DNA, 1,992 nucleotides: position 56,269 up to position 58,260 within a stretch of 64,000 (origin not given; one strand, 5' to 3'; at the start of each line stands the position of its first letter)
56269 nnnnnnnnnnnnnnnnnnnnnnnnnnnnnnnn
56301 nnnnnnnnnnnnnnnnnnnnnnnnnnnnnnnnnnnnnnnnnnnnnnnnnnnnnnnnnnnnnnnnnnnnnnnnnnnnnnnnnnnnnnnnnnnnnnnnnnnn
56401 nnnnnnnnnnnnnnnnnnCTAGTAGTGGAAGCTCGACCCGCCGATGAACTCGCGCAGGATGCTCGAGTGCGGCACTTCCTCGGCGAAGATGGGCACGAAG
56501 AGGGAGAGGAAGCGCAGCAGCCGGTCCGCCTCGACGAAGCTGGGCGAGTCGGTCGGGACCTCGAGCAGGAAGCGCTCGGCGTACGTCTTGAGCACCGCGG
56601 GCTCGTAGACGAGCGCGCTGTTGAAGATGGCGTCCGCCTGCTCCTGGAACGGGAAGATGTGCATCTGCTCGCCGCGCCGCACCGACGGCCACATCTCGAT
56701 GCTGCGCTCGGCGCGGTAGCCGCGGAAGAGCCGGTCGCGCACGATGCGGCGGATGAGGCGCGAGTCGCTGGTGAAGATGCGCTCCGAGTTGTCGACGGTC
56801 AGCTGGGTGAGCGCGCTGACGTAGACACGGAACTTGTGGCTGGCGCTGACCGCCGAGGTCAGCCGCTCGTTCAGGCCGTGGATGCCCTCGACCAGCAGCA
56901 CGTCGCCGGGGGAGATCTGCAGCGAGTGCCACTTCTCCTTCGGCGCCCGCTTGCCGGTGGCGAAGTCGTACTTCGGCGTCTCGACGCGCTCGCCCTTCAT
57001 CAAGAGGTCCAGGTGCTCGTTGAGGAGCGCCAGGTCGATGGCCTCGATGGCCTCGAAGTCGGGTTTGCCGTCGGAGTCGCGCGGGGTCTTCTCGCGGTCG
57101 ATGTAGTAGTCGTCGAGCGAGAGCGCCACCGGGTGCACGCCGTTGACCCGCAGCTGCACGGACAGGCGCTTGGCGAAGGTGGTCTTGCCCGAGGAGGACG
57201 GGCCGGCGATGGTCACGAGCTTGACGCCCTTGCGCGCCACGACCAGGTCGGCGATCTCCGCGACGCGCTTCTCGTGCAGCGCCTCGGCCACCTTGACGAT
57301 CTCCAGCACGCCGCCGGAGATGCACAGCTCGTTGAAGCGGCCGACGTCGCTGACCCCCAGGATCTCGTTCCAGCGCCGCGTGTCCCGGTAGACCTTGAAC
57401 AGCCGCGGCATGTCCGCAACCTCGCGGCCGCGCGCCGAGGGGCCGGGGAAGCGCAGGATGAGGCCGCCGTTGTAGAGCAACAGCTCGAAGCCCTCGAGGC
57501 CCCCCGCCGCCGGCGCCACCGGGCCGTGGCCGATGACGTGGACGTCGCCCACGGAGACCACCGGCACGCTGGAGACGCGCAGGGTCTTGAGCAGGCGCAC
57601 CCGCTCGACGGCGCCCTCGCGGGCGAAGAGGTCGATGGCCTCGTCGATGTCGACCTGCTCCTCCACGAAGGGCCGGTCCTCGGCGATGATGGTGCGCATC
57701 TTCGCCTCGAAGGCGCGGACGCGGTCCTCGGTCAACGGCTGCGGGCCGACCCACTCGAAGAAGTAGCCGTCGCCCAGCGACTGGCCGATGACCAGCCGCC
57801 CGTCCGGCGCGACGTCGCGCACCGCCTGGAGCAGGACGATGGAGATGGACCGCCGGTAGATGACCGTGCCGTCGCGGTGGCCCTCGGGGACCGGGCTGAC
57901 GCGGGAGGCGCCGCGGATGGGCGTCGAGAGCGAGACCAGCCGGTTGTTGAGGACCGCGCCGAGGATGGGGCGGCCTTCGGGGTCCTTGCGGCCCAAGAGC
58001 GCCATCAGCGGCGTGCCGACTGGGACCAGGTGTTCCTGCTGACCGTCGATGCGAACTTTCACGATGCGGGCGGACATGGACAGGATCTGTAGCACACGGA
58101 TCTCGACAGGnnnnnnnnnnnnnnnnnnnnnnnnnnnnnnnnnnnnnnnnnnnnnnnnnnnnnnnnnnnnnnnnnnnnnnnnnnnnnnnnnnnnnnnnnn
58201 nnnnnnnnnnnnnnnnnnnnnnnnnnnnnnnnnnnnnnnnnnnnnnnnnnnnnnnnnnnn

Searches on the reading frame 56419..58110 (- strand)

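Call 55: search_protein_families(library=pfam, proteins=[window:56419-58110:-], max_evalue=0.0001)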
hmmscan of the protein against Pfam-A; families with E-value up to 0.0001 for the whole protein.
window:56419-58110:- (563 aa): 1 family
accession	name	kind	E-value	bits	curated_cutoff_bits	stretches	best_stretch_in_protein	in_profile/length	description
PF00485.24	PRK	-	1.7e-22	80.6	22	1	299-498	2-189/196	Phosphoribulokinase / Uridine kinase family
